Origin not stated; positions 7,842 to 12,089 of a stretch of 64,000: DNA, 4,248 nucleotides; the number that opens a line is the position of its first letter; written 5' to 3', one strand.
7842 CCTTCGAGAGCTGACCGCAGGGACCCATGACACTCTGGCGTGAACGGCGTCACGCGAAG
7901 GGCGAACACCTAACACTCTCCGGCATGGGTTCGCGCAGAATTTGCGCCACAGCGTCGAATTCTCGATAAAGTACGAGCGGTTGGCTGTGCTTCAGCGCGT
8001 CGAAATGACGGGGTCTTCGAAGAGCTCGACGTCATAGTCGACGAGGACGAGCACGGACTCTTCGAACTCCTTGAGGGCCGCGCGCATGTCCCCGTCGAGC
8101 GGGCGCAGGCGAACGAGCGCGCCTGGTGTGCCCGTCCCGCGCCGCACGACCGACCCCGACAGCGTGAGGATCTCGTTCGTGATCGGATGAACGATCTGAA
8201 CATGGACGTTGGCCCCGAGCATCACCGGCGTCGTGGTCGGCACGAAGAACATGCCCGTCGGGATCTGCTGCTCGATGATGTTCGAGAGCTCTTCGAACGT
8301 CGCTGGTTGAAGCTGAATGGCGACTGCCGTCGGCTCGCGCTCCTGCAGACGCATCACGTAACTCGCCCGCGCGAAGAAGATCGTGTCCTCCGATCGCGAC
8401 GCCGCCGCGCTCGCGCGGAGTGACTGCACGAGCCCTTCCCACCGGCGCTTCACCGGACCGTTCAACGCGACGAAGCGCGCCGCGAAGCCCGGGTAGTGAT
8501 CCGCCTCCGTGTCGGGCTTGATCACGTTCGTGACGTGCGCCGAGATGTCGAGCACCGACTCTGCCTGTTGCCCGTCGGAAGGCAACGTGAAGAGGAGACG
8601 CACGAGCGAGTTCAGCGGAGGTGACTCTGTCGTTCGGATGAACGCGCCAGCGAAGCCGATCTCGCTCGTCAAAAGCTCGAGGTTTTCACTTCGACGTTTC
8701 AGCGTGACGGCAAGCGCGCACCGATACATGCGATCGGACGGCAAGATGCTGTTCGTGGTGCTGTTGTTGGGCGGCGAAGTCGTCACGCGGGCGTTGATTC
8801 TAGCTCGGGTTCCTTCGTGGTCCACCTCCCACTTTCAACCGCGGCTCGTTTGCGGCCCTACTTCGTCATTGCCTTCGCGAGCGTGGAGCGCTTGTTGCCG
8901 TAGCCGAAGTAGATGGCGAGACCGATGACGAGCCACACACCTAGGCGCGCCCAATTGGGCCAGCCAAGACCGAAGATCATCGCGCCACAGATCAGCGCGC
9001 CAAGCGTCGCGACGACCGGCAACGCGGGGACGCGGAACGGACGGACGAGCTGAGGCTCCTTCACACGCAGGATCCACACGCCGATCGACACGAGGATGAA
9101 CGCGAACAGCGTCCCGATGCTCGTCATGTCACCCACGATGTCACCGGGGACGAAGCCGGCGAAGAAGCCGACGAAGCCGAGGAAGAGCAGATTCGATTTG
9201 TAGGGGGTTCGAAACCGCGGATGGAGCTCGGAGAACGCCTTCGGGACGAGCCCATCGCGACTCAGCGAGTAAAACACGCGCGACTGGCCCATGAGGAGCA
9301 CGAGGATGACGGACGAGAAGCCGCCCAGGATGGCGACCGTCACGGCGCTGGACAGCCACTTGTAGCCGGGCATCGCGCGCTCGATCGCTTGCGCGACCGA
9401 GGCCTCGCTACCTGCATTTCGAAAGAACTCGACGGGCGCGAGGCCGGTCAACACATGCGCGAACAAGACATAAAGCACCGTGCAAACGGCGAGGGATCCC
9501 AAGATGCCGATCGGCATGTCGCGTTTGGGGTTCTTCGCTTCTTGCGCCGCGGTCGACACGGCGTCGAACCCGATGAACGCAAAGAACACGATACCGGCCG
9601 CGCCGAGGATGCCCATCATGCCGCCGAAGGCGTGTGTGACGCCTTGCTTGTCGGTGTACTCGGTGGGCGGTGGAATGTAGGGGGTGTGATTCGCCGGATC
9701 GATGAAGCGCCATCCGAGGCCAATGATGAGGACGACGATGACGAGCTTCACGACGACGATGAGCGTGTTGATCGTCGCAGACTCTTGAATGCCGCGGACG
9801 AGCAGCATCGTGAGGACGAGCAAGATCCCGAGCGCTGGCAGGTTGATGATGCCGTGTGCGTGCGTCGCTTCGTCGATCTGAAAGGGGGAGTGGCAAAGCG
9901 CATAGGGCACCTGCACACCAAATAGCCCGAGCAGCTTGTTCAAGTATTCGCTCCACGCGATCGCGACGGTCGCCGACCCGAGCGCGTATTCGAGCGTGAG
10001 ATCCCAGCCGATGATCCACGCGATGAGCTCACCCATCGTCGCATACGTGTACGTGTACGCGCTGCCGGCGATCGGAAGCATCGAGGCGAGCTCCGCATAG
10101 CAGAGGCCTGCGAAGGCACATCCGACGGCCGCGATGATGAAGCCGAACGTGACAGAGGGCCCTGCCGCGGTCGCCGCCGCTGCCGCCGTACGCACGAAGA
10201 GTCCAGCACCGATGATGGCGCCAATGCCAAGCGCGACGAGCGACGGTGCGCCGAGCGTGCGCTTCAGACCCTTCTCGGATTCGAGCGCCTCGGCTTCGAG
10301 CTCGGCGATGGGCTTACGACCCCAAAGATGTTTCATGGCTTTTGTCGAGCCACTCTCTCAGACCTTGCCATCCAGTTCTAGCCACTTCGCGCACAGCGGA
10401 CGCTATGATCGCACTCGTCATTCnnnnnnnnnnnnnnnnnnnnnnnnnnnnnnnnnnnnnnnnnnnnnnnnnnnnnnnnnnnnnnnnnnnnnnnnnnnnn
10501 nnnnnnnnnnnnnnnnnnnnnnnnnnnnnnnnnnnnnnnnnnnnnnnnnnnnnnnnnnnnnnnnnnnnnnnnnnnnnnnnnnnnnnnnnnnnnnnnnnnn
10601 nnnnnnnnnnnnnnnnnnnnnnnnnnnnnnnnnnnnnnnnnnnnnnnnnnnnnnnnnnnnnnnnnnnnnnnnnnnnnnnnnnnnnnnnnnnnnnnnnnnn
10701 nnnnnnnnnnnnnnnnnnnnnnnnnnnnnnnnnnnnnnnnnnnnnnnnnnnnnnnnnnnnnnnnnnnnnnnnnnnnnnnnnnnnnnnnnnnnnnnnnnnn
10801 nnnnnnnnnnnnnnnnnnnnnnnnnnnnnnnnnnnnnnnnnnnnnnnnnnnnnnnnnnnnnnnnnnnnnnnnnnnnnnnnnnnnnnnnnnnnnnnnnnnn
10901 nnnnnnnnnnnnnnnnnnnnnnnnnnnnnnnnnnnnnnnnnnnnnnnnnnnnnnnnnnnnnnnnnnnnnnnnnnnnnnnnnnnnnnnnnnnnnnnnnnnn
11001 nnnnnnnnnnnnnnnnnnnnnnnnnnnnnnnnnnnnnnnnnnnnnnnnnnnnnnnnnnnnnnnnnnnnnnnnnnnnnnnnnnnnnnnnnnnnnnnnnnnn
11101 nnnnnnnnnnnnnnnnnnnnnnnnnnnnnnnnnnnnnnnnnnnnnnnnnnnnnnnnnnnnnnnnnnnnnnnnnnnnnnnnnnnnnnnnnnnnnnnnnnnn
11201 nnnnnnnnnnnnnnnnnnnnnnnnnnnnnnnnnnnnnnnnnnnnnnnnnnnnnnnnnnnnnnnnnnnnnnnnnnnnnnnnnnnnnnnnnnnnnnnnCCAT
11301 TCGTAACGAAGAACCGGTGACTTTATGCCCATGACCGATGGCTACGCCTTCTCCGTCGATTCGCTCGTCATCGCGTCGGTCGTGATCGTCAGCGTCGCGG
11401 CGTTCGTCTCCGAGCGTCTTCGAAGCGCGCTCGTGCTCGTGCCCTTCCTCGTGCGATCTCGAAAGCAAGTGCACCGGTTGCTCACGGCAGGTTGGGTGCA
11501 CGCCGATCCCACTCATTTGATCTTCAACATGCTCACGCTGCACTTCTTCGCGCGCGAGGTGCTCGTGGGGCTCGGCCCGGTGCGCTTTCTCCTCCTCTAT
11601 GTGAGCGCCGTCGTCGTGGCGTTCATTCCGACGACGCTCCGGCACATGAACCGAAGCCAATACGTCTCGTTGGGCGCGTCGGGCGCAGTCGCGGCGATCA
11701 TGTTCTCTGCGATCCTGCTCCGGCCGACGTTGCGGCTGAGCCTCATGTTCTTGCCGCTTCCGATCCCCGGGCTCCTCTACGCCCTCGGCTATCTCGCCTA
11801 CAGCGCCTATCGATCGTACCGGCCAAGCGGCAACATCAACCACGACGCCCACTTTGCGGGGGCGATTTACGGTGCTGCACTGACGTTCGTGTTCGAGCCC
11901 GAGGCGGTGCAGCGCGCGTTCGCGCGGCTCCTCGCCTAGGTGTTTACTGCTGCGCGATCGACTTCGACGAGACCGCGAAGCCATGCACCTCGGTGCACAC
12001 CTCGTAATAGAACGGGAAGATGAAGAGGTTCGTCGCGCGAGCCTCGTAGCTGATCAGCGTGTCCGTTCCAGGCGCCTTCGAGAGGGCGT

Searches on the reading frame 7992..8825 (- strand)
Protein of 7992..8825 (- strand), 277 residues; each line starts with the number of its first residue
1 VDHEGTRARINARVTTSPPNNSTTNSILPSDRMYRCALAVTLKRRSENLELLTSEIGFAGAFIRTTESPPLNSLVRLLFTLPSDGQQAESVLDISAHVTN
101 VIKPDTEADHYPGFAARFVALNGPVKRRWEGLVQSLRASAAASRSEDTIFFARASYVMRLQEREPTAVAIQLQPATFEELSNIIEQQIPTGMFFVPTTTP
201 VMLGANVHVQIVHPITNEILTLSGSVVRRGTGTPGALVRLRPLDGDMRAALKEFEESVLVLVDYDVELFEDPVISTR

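Call 29: search_protein_families(library=pfam, proteins=[window:7992-8825:-], max_evalue=0.01)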
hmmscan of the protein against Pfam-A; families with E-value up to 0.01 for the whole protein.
window:7992-8825:- (277 aa): 1 family
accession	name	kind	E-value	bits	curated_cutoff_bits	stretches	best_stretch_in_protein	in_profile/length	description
PF07238.19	PilZ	-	2.7e-06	28.1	22.5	0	32-122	7-89/102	PilZ domain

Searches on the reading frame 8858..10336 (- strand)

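Call 29: search_protein_families(library=pfam, proteins=[window:8858-10336:-], max_evalue=0.01)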
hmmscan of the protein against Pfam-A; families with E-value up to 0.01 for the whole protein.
window:8858-10336:- (492 aa): 3 families
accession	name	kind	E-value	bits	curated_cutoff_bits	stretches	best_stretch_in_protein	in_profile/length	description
PF13520.12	AA_permease_2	-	4.6e-56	191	27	1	28-457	1-404/427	Amino acid permease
PF00324.27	AA_permease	-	7.8e-39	134.1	24.6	1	35-456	4-419/470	Amino acid permease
PF13906.12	AA_permease_C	-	1.1e-09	38.7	27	1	434-484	1-51/51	C-terminus of AA_permease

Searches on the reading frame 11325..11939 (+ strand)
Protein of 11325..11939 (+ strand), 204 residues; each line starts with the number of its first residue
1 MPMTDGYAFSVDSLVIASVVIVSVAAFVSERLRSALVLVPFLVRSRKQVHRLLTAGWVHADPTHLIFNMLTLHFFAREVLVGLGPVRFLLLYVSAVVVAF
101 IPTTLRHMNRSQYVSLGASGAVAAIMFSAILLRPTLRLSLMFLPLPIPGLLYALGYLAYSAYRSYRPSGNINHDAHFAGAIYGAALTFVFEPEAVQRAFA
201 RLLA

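Call 29: search_protein_families(library=pfam, proteins=[window:11325-11939:+], max_evalue=0.01)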
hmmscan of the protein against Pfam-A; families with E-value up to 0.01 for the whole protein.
window:11325-11939:+ (204 aa): 1 family
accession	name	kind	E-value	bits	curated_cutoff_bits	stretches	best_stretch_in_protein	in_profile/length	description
PF01694.28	Rhomboid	-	5.1e-25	88.8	22.6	1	47-190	2-140/143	Rhomboid domain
